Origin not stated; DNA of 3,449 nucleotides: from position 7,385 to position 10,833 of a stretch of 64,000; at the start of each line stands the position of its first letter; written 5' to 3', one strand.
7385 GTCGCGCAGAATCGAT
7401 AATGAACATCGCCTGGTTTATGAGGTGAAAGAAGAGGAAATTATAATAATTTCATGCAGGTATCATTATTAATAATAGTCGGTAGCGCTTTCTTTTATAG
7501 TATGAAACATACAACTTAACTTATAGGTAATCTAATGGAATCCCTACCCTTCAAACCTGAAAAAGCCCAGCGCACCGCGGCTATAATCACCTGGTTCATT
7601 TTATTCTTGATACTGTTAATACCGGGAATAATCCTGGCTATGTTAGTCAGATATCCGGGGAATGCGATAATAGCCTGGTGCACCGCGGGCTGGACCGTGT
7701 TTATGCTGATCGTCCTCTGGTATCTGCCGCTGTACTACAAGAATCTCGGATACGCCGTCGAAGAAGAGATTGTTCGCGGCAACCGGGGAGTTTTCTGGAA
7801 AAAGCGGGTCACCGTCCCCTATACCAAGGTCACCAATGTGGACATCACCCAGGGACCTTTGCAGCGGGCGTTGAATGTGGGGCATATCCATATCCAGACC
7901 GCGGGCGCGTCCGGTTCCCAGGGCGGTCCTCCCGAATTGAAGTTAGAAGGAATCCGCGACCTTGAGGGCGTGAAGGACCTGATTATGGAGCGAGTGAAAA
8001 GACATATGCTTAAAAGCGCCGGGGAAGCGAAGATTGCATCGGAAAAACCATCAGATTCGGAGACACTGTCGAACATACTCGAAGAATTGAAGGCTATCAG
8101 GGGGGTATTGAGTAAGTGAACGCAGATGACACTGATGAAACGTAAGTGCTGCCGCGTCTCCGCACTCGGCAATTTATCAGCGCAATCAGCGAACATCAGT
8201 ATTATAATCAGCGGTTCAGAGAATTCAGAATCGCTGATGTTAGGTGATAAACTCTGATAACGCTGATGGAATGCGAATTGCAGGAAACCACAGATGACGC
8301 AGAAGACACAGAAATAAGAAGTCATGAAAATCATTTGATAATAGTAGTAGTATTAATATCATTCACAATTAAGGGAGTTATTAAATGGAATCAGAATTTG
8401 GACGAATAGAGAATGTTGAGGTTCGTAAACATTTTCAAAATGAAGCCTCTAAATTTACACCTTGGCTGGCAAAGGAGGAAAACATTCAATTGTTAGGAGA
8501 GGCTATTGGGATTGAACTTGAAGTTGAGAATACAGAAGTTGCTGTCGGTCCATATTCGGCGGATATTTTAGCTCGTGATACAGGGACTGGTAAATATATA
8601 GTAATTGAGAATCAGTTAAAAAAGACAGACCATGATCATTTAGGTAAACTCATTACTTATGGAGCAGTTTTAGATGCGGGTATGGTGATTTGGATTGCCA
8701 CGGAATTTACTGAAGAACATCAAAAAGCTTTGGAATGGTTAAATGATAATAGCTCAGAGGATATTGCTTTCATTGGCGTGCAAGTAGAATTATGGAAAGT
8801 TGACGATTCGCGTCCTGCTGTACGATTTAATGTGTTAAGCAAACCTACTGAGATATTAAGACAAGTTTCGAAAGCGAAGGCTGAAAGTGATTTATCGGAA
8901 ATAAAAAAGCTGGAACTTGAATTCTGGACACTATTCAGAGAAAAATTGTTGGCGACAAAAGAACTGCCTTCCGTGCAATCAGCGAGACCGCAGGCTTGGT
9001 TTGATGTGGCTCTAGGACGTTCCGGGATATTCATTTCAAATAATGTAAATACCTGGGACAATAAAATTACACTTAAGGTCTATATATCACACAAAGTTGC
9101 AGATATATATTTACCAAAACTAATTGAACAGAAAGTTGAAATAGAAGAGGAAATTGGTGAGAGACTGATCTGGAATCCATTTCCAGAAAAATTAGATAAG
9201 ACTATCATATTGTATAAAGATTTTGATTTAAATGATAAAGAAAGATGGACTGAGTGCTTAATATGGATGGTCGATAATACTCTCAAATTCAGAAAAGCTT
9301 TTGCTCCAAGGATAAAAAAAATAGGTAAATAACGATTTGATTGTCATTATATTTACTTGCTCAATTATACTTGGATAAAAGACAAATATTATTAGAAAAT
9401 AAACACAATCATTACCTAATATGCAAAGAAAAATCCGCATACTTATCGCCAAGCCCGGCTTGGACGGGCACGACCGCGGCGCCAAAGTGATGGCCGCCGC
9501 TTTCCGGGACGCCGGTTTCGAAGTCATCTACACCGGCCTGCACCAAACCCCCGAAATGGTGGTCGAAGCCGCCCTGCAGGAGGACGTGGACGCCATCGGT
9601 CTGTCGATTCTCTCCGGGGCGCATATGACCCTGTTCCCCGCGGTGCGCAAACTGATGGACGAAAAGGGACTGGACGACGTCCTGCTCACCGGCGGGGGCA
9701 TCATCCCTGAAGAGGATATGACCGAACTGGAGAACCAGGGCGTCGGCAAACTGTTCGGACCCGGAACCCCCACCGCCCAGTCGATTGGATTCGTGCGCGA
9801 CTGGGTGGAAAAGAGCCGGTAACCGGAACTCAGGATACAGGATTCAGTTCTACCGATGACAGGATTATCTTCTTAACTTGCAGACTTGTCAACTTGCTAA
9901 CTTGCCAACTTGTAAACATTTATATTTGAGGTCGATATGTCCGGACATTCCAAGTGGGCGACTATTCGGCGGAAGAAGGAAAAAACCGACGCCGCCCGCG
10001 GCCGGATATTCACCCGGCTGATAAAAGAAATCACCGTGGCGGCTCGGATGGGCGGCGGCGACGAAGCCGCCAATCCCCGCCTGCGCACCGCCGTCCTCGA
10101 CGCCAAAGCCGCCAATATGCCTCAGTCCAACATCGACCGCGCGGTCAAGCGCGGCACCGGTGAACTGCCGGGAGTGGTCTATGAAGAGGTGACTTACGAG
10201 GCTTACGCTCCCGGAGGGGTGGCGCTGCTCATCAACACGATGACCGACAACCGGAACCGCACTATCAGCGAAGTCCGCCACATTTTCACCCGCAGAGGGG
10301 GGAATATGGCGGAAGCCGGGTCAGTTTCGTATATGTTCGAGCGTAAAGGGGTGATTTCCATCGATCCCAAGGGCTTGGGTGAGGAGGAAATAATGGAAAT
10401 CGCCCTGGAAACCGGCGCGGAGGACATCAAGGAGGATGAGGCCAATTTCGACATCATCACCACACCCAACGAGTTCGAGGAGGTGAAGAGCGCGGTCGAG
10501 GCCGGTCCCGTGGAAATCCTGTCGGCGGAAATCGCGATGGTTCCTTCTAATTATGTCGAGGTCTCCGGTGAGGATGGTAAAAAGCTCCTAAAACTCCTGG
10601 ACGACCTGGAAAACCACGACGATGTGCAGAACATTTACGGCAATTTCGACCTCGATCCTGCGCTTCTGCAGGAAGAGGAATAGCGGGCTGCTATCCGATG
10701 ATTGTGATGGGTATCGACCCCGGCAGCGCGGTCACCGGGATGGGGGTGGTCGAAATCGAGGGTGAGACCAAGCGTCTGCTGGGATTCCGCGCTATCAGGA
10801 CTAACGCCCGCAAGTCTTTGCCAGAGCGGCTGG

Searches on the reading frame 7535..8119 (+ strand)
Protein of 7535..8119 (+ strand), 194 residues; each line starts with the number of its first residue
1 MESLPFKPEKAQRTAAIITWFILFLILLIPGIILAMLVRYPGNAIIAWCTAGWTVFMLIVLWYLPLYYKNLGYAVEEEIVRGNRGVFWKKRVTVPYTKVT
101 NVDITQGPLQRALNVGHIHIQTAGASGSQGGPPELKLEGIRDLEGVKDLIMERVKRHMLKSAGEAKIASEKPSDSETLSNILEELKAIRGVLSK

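Call 54: search_protein_families(library=pfam, proteins=[window:7535-8119:+], max_evalue=0.01)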
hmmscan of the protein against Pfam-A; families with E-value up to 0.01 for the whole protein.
window:7535-8119:+ (194 aa): 1 family
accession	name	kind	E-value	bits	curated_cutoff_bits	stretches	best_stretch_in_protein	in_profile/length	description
PF03703.20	bPH_2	-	3.2e-17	63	22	1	68-149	1-77/78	Bacterial PH domain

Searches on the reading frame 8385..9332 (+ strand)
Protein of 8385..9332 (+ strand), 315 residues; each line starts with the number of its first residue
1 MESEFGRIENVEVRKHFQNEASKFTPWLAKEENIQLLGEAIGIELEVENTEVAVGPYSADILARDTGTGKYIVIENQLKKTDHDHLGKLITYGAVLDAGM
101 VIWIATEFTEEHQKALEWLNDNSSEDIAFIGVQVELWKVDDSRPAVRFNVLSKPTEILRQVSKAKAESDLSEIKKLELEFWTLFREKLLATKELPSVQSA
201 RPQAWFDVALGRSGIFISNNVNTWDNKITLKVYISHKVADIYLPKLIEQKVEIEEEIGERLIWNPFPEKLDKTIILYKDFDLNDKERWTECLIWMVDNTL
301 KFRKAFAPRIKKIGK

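Call 54: search_protein_families(library=pfam, proteins=[window:8385-9332:+], max_evalue=0.01)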
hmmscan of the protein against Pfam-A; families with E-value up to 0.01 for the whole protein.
window:8385-9332:+ (315 aa): 1 family
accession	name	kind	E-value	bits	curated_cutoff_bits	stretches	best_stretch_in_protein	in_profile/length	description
PF14088.11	DUF4268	-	3e-27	95.8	27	1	177-309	2-139/140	Domain of unknown function (DUF4268)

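Call 55: search_protein_families(library=padloc, proteins=[window:8385-9332:+], max_evalue=0.01)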
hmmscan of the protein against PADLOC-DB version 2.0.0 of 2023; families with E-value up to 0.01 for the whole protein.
window:8385-9332:+ (315 aa): 4 families
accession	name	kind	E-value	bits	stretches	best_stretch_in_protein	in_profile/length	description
PDLC04911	PDC-S11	-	3.7e-112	372.7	1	1-312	1-314/318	-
PDLC04912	PDC-S11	-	1.1e-106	354.6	1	1-312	1-312/313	-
PDLC04914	PDC-S11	-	2.4e-75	251.7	1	1-313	1-311/314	-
PDLC04913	PDC-S11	-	1.3e-18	65.2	1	160-313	212-367/375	-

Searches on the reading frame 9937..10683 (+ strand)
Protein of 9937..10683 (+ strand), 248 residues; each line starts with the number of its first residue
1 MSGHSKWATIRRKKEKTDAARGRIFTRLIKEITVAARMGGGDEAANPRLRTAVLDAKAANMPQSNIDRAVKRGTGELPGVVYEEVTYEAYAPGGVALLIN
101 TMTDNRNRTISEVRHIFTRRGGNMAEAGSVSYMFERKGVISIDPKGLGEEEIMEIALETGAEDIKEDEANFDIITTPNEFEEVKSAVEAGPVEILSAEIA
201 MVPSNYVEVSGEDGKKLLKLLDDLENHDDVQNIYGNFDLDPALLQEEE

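Call 54: search_protein_families(library=pfam, proteins=[L121:729-1199:+, L121:1177-1689:+, L123:3014-3493:+, L123:3483-4004:+], max_evalue=0.01)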
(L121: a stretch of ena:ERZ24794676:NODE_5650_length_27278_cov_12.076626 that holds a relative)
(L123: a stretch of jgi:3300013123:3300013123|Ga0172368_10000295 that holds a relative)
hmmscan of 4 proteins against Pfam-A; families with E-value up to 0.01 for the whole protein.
L121:729-1199:+ (156 aa): 0 families

L121:1177-1689:+ (170 aa): 0 families

L123:3014-3493:+ (159 aa): 0 families

L123:3483-4004:+ (173 aa): 1 family
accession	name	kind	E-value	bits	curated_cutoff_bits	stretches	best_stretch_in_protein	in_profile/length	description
PF18739.6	HEPN_Apea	-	0.0049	17.7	24.4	1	59-158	25-119/136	Apea-like HEPN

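Call 55: search_protein_families(library=padloc, proteins=[L121:729-1199:+, L121:1177-1689:+, L123:3014-3493:+, L123:3483-4004:+], max_evalue=0.01)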
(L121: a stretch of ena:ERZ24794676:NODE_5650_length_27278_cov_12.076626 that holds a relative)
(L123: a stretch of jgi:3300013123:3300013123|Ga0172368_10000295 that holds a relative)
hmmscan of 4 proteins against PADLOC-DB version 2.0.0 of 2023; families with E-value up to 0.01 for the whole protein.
L121:729-1199:+ (156 aa): 0 families

L121:1177-1689:+ (170 aa): 1 family
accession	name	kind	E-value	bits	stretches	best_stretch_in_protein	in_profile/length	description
PDLC01652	WYL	-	0.0051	15.1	1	39-104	114-160/162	"CAS-I,CAS-II,CAS-III,CAS-IV,CAS-V,CAS-VI; associated_signaling"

L123:3014-3493:+ (159 aa): 0 families

L123:3483-4004:+ (173 aa): 0 families
